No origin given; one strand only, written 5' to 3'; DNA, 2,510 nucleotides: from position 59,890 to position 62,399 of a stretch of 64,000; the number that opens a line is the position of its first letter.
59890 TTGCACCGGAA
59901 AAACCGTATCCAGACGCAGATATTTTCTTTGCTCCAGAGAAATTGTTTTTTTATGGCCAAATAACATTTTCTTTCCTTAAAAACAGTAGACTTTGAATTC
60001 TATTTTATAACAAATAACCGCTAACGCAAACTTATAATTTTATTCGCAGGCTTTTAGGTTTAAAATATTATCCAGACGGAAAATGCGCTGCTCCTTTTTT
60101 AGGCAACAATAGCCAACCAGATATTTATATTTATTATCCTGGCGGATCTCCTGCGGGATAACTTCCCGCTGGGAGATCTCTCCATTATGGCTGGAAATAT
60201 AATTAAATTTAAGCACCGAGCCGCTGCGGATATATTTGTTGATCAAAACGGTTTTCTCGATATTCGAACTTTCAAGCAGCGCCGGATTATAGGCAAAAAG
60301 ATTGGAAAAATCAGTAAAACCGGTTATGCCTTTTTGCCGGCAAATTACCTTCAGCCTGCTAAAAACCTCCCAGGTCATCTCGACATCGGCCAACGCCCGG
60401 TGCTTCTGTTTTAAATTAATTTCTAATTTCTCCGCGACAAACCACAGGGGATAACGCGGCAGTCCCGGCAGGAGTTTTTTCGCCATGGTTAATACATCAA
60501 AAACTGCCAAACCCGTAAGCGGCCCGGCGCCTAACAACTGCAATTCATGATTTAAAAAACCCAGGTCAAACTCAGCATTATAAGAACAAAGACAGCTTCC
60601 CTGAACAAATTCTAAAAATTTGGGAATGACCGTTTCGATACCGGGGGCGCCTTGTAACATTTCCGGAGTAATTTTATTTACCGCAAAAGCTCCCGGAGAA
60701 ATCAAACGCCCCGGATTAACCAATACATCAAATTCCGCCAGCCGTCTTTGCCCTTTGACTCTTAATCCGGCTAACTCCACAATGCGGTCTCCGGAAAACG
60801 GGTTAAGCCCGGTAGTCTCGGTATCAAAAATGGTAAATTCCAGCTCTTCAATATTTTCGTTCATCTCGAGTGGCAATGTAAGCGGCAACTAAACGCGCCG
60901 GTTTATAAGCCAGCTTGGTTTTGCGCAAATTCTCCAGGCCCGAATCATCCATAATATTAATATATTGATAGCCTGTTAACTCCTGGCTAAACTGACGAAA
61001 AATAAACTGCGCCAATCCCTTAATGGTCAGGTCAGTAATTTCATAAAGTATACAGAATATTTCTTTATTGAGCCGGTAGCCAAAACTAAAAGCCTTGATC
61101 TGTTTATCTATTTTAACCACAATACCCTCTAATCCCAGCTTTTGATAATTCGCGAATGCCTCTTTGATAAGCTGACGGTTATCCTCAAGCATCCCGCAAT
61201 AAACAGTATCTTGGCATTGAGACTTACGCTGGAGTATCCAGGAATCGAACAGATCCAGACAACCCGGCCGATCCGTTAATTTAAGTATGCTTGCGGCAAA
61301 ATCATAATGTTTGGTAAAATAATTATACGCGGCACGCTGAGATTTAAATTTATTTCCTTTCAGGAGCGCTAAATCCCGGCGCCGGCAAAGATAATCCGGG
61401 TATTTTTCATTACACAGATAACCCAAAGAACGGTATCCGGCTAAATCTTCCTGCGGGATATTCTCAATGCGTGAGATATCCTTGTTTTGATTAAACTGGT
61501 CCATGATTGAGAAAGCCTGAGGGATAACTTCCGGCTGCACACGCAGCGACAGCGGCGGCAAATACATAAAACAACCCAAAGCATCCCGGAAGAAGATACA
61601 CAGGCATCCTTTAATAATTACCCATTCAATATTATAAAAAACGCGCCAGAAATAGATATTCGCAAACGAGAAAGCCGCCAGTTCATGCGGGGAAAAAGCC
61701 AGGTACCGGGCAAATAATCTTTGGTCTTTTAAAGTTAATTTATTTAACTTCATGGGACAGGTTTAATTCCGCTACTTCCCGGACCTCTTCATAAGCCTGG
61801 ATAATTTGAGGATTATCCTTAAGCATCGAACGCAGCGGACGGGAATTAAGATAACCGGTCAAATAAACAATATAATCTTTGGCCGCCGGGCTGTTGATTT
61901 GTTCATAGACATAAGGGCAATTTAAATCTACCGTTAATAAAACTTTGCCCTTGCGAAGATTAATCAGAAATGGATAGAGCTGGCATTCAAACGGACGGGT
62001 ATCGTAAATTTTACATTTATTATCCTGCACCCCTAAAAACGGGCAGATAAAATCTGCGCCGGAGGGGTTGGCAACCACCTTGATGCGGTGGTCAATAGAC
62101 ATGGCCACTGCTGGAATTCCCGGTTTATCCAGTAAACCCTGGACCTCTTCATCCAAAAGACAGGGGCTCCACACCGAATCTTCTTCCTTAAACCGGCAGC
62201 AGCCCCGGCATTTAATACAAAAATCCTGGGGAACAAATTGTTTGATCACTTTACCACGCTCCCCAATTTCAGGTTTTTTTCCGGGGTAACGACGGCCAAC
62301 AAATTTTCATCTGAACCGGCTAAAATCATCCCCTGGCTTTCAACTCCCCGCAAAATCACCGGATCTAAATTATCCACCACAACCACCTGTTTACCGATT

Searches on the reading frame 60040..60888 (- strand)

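Call 97: search_protein_families(library=pfam, proteins=[window:60040-60888:-], max_evalue=0.00001)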
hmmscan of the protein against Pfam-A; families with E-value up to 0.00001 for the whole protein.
window:60040-60888:- (282 aa): 2 families
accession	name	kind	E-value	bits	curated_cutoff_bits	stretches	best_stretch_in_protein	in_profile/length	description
PF00929.31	RNase_T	-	4.8e-35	122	24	1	20-176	2-164/164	Exonuclease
PF13280.12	WYL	-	3.1e-11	43.5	21.8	1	216-279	6-69/70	WYL domain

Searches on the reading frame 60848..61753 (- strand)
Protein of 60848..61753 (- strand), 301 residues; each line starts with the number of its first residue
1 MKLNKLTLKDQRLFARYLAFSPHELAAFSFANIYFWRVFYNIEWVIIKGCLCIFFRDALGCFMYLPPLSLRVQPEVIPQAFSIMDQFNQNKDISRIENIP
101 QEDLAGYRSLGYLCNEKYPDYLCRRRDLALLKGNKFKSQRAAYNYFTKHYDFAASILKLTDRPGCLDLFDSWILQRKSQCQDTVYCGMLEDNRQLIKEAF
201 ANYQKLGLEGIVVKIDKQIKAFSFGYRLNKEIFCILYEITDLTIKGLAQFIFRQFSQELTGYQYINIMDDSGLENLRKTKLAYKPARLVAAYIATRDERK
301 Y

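Call 97: search_protein_families(library=pfam, proteins=[window:60848-61753:-], max_evalue=0.00001)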
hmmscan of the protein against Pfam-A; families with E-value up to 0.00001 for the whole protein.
window:60848-61753:- (301 aa): 1 family
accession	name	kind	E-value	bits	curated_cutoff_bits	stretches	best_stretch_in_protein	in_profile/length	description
PF09924.15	LPG_synthase_C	-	2.6e-28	99.4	27.5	1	27-294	10-297/298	Phosphatidylglycerol lysyltransferase, C-terminal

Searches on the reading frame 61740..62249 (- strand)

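Call 97: search_protein_families(library=pfam, proteins=[window:61740-62249:-], max_evalue=0.00001)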
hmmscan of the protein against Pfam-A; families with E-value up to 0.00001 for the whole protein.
window:61740-62249:- (169 aa): 1 family
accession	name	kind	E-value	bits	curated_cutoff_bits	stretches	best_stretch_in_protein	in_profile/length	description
PF03692.20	CxxCxxCC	-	1.7e-07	32.3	23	1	11-100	2-73/85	Putative zinc- or iron-chelating domain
